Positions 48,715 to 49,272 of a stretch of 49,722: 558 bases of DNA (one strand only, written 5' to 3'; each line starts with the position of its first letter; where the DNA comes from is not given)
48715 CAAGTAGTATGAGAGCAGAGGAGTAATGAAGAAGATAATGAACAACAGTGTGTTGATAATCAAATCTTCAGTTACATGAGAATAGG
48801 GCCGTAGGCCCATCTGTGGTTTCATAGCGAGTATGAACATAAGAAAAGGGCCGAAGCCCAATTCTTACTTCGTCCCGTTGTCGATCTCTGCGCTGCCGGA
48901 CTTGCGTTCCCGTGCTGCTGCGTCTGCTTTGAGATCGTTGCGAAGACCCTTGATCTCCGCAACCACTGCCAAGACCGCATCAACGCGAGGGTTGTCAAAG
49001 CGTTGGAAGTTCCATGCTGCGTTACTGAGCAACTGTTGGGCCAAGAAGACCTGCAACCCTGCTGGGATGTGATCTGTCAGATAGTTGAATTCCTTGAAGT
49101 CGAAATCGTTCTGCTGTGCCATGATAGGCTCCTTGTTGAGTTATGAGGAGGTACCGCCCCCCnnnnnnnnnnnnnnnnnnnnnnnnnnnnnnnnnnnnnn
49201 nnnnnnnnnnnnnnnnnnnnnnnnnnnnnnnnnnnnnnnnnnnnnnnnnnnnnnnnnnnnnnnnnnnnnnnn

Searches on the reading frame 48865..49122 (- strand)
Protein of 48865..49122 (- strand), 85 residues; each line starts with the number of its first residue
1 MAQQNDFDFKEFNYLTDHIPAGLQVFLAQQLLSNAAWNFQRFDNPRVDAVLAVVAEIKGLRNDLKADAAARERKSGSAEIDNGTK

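Call 9: search_protein_families(library=pfam, proteins=[window:48865-49122:-], max_evalue=0.01)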
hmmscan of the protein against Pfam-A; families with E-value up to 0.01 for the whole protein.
window:48865-49122:- (85 aa): 0 families

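Call 11: search_protein_families(library=phrogs, proteins=[window:48865-49122:-], max_evalue=0.01)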
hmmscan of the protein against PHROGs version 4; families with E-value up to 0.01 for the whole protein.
window:48865-49122:- (85 aa): 0 families

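Call 80: search_solved_structures(query=A1, max_evalue=10)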
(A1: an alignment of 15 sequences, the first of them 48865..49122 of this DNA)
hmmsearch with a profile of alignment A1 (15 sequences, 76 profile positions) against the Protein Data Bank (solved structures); distinct sequences matched with E-value up to 10: 1.
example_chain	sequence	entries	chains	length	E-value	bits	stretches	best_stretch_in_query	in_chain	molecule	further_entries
8otu_A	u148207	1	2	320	1.3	12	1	15-46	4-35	Dienelactone hydrolase domain-containing protein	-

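Call 85: find_homologous_proteins(query=A1, max_evalue=0.001)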
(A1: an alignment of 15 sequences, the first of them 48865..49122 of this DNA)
Query A1 (15 sequences) (85 aa, profile of the alignment): 294 proteins with E <= 0.001 among 1424 candidates; the best 120 are listed.
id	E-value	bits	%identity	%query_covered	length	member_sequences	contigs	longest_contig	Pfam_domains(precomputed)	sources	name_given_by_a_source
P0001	9.2e-40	152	60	85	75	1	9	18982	-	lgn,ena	-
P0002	1.0e-39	152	65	100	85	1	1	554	-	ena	-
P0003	1.8e-39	151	57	85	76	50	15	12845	-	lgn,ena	-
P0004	1.8e-39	151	60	85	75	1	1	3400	-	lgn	-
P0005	2.1e-39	151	60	85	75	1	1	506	-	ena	-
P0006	3.8e-39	150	60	85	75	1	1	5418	-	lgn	-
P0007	3.9e-39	150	58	85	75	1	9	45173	-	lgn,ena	-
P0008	5.3e-39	149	61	85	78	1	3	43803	-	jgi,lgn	-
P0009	6.3e-39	149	64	100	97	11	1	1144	-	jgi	jgi:hypothetical protein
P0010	6.4e-39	149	62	100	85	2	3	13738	-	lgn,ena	-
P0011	6.5e-39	149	61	100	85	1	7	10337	-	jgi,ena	jgi:hypothetical protein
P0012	7.2e-39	149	62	84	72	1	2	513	-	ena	-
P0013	7.5e-39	149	56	88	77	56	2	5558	-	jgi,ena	-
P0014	7.5e-39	149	59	84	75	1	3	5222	-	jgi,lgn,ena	jgi:hypothetical protein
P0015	8.1e-39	149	59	84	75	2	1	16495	-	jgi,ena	jgi:hypothetical protein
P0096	1.6e-36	141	59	84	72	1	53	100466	-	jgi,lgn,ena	jgi:hypothetical protein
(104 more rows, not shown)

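Call 86: find_encoding_contigs(protein=P0096, flank=10000, max_places=3)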
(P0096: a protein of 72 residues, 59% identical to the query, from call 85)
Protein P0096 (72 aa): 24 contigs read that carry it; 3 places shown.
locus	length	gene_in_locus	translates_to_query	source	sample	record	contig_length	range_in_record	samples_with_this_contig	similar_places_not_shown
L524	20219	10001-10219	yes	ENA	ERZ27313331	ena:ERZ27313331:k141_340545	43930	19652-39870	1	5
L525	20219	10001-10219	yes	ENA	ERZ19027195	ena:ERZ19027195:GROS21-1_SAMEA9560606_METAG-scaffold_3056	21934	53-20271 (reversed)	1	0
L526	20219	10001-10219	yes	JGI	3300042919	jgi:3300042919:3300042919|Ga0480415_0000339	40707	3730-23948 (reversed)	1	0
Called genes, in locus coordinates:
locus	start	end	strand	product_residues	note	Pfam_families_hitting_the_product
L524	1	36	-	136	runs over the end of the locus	-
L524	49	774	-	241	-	-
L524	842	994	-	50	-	-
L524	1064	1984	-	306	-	PF25209:Phage_capsid_4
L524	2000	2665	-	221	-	-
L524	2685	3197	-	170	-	-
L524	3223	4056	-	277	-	-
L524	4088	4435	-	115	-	PF00166:Cpn10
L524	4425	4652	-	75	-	-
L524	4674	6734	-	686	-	-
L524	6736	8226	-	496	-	-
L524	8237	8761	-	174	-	-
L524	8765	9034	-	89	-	PF19846:DUF6321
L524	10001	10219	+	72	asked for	-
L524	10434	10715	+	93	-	-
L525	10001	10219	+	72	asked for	-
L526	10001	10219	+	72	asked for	-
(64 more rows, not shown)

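Call 94: predict_structure(alignment_id=A3)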
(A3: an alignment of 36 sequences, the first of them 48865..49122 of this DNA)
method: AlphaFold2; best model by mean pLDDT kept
length: 85 residues; sequences in the alignment: 36
mean_pLDDT: 78.7   pTM: 0.61
mean pLDDT of the five models: 78.7, 78.7, 75.6, 72.5, 72.4
residues with pLDDT >= 90: 34; 70-90: 26; 50-70: 18; < 50: 7
segments of 3 or more residues with pLDDT < 50: 1-3, 82-85
pLDDT, mean of each block of 10 residues (from residue 1): 59 70 88 94 94 94 85 63 44
secondary structure, 60 per line:
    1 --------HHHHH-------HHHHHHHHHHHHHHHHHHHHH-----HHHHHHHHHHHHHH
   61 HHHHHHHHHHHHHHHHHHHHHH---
elements in order: H9-13 H21-41 H47-82

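Call 97: fold_search(model_id=the predicted structure, library=pdb)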
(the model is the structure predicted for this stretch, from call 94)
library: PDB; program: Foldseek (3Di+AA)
matches with E <= 10: 24; with E <= 0.001: 0
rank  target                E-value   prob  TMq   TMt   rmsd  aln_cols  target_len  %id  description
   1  7sau_E                4.7e+00  0.33  0.47  0.54   5.6        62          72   14  Structure of GldLM, the proton-powered motor that drives Type IX protein secretion and gliding motility in Schleiferia (released 2022-03-23)
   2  9mr4_R                5.3e+00  0.13  0.37  0.19  14.8        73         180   15  NAC: Ribosome nascent chain complex(Oxa1L) (released 2025-08-20)
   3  9ndp_R                5.6e+00  0.13  0.37  0.19  14.8        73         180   15  Structure of stalled ribosome and nascent chain in complex with NMT2 and NAC (released 2025-09-10)
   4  3lhf_A                6.4e+00  0.20  0.42  0.27   7.8        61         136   15  The Crystal Structure of a Serine Recombinase from Sulfolobus solfataricus to 2.3A (released 2010-03-16)
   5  6jqa_C                6.4e+00  0.15  0.43  0.45   5.0        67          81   12  Crystal structure of phyllogen, a phyllody inducing effector protein of phytoplasma. (released 2019-05-15)
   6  4wfd_B                6.4e+00  0.13  0.45  0.39   6.3        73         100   15  Structure of the Rrp6-Rrp47-Mtr4 interaction (released 2014-10-29)
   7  1zhc_MODEL_1_A        6.4e+00  0.06  0.32  0.34   5.6        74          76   18  Solution structure of HP1242 from Helicobacter pylori (released 2005-12-06)
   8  9cfs_A                6.8e+00  0.38  0.61  0.61   2.0        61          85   11  Structure of a 150% lengthened variant of the E. coli ROP protein (released 2025-07-02)
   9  5fig_B                7.2e+00  0.25  0.52  0.44   3.5        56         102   14  APO-CSP3 (COPPER STORAGE PROTEIN 3) FROM BACILLUS SUBTILIS (released 2016-10-12)
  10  6swa_o                7.2e+00  0.10  0.36  0.19  14.5        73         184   15  Mus musculus brain neocortex ribosome 60S bound to Ebp1 (released 2020-09-30)
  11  5ako_B                7.2e+00  0.07  0.32  0.36   9.3        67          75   12  The complex of Tse2 and Tsi2 from Pseudomonas aeruginosa (released 2015-12-23)
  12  3ilx_B                7.7e+00  0.41  0.45  0.28   2.4        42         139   17  Crystal structure of First ORF in transposon ISC1904 from Sulfolobus solfataricus P2 (released 2009-08-25)
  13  5fig_D                7.7e+00  0.28  0.46  0.44   4.0        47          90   15  APO-CSP3 (COPPER STORAGE PROTEIN 3) FROM BACILLUS SUBTILIS (released 2016-10-12)
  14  7sau_C                8.2e+00  0.21  0.47  0.54   3.1        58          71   14  Structure of GldLM, the proton-powered motor that drives Type IX protein secretion and gliding motility in Schleiferia (released 2022-03-23)
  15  4wfc_D                8.2e+00  0.11  0.45  0.41   6.3        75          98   15  Structure of the Rrp6-Rrp47 interaction (released 2014-10-29)
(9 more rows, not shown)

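Call 104: search_protein_families(library=ncbifam, proteins=[window:48865-49122:-], max_evalue=0.05)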
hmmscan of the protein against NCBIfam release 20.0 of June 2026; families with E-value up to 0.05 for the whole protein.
window:48865-49122:- (85 aa): 0 families
